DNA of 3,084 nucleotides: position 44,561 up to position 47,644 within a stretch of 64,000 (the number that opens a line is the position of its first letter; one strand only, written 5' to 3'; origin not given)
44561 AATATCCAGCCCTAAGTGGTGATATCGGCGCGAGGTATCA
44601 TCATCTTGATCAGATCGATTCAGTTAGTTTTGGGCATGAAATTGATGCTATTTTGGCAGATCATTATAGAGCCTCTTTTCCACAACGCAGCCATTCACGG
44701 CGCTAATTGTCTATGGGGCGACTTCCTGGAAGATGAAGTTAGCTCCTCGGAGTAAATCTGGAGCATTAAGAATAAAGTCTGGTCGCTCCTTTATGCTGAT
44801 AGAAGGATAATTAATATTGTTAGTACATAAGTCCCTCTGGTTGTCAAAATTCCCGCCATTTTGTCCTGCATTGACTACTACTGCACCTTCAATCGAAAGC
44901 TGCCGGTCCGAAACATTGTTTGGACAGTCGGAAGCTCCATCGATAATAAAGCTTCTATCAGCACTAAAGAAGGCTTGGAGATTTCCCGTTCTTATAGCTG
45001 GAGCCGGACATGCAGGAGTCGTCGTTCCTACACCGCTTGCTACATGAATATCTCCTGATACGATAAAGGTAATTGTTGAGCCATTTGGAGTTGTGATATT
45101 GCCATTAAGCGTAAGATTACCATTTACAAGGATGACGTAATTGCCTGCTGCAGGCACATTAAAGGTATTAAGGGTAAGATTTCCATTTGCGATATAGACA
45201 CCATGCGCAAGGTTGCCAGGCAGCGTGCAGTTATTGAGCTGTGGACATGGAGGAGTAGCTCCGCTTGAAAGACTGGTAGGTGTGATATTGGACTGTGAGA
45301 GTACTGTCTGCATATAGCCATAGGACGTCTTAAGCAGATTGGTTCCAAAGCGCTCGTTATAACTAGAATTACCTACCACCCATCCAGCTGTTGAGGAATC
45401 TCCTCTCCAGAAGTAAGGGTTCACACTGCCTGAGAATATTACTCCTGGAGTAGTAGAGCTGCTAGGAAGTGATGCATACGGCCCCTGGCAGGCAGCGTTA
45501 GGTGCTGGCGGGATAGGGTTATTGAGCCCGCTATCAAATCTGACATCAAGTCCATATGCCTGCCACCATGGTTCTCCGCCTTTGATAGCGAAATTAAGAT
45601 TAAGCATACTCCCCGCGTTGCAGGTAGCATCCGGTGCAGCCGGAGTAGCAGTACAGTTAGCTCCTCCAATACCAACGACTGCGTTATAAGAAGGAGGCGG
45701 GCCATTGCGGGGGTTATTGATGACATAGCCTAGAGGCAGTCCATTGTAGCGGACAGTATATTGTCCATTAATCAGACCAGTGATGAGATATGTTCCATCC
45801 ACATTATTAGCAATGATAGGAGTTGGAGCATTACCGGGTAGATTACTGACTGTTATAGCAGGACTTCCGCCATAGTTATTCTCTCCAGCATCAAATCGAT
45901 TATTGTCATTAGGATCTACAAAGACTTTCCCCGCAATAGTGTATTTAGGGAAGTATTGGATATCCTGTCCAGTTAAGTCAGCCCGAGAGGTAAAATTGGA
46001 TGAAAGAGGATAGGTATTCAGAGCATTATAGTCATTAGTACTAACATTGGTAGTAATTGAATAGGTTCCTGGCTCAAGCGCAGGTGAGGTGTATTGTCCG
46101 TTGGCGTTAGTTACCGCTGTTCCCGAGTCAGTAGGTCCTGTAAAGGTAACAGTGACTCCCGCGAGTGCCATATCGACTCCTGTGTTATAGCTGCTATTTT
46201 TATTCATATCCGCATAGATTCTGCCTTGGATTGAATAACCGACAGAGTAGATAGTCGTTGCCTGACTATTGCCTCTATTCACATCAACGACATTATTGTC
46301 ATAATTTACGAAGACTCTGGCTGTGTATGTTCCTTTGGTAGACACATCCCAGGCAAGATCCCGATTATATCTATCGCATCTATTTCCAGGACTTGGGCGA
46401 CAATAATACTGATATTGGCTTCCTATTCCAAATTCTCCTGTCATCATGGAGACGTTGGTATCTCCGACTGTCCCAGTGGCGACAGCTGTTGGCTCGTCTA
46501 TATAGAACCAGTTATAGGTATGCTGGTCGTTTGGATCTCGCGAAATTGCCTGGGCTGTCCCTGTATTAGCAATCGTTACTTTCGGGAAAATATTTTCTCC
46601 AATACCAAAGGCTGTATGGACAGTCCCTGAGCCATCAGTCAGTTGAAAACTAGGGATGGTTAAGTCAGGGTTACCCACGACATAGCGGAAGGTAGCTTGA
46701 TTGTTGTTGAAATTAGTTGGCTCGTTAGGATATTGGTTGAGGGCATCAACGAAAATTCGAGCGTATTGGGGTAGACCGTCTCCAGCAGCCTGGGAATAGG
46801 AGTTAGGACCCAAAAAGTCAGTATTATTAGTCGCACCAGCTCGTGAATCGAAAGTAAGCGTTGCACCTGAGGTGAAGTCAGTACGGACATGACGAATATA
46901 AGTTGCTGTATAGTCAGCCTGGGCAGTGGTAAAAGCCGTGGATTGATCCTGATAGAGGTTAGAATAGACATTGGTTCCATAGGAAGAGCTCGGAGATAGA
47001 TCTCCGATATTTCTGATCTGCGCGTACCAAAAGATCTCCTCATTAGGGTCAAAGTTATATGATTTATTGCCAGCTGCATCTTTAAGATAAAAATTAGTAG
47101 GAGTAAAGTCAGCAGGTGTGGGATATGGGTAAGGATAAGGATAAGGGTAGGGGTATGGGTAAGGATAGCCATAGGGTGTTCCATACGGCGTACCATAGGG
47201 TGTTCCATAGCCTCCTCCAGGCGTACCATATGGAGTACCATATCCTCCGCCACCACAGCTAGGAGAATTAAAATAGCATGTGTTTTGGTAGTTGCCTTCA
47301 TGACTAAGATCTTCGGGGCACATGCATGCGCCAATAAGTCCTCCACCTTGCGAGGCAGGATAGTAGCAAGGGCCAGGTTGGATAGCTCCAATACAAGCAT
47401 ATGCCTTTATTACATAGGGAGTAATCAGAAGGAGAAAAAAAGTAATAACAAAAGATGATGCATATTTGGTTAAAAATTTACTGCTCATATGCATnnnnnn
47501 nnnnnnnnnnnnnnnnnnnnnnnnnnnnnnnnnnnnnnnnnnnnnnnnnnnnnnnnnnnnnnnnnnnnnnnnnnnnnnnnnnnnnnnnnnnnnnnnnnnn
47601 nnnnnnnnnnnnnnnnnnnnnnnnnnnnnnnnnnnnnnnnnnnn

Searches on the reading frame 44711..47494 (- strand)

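Call 67: search_protein_families(library=pfam, proteins=[window:44711-47494:-], max_evalue=0.001)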
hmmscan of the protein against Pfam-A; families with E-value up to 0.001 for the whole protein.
window:44711-47494:- (927 aa): 3 families
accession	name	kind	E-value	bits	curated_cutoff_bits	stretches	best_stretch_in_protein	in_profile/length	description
PF17210.9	SdrD_B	-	1.2e-10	42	29.7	1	422-490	3-71/112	SdrD B-like domain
PF13620.12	CarboxypepD_reg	-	2.2e-07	31.5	32.3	1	443-482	13-54/82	Carboxypeptidase regulatory-like domain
PF17802.7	SpaA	-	0.00018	22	23.1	0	443-493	15-69/91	Prealbumin-like fold domain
